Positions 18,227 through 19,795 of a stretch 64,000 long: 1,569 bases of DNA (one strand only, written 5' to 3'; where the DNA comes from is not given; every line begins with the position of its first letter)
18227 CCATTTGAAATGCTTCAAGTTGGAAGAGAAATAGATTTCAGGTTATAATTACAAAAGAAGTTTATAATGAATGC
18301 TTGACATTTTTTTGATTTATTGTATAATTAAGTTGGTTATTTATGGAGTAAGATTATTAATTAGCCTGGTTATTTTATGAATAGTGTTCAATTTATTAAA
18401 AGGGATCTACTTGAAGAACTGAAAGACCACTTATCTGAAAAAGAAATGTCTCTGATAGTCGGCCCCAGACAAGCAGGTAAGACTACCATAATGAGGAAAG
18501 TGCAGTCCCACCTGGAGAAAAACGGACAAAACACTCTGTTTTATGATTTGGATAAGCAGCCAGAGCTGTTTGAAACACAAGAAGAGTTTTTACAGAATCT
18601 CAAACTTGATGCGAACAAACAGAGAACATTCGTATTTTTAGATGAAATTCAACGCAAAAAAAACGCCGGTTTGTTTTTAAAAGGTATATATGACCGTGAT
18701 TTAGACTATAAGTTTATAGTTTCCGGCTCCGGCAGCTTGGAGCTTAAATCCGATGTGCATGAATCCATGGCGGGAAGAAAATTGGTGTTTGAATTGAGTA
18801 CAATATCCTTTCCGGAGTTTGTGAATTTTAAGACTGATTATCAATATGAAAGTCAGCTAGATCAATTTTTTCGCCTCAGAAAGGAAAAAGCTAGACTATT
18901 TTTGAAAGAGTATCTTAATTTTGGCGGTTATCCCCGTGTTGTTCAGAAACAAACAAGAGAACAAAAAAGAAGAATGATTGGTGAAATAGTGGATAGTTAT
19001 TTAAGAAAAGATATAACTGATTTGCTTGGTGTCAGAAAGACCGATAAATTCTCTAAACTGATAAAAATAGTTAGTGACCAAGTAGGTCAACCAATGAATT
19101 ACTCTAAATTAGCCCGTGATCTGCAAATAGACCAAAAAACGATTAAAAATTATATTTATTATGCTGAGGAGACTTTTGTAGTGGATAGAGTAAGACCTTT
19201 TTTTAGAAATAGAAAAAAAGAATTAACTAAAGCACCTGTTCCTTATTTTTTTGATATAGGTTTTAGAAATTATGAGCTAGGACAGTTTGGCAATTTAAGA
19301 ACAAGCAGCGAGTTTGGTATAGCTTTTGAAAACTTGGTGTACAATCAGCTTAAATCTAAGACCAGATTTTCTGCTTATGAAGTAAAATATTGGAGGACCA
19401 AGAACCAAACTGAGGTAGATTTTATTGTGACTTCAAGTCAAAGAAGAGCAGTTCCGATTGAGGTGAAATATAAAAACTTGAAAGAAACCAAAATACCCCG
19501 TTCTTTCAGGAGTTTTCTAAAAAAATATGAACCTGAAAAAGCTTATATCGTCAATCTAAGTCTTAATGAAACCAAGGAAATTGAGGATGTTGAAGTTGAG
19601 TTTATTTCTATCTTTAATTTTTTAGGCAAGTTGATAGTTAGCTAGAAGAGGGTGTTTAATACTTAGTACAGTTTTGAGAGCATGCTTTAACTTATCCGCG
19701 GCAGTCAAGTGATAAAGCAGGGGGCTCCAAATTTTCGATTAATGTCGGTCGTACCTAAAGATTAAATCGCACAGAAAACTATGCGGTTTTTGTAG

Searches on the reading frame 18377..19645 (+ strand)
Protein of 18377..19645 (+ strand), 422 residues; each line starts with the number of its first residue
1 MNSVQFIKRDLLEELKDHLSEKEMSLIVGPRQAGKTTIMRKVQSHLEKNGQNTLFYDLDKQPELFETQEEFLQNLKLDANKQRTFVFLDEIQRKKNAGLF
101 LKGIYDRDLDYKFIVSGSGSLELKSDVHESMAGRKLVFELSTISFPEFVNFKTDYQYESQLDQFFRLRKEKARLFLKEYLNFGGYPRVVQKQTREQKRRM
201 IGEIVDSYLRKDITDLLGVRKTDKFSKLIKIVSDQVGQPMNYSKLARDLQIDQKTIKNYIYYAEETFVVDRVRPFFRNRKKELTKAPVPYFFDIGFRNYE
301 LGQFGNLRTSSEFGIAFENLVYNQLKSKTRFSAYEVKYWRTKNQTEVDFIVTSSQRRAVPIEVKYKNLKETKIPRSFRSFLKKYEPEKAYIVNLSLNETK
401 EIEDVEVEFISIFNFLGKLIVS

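Call 13: search_protein_families(library=pfam, proteins=[window:18377-19645:+])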
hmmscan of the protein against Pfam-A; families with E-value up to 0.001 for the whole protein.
window:18377-19645:+ (422 aa): 8 families
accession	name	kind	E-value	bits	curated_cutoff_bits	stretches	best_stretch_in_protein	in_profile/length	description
PF13635.12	DUF4143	-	1.1e-41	142.6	28.1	1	210-365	1-159/160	Domain of unknown function (DUF4143)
PF13173.12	AAA_14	-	2.5e-29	102.3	27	1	23-148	3-128/129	AAA domain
PF03008.20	DUF234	-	1.9e-05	25.4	22.5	1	314-372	33-96/100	Archaea bacterial proteins of unknown function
PF13401.12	AAA_22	-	5e-05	24.1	27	1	21-93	4-77/130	AAA domain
PF13191.12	AAA_16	-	5.4e-05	24.2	32.6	0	11-50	15-52/167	AAA ATPase domain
PF25199.1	nSTAND_NTPase5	-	0.00039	20.7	34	1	8-94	21-108/145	Novel STAND NTPase 5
PF01637.24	ATPase_2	-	0.0006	20.1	33.2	0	12-58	8-56/225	ATPase domain predominantly from Archaea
PF20720.3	nSTAND3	-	0.00081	19.6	27.2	0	6-75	1-61/155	Novel STAND NTPase 3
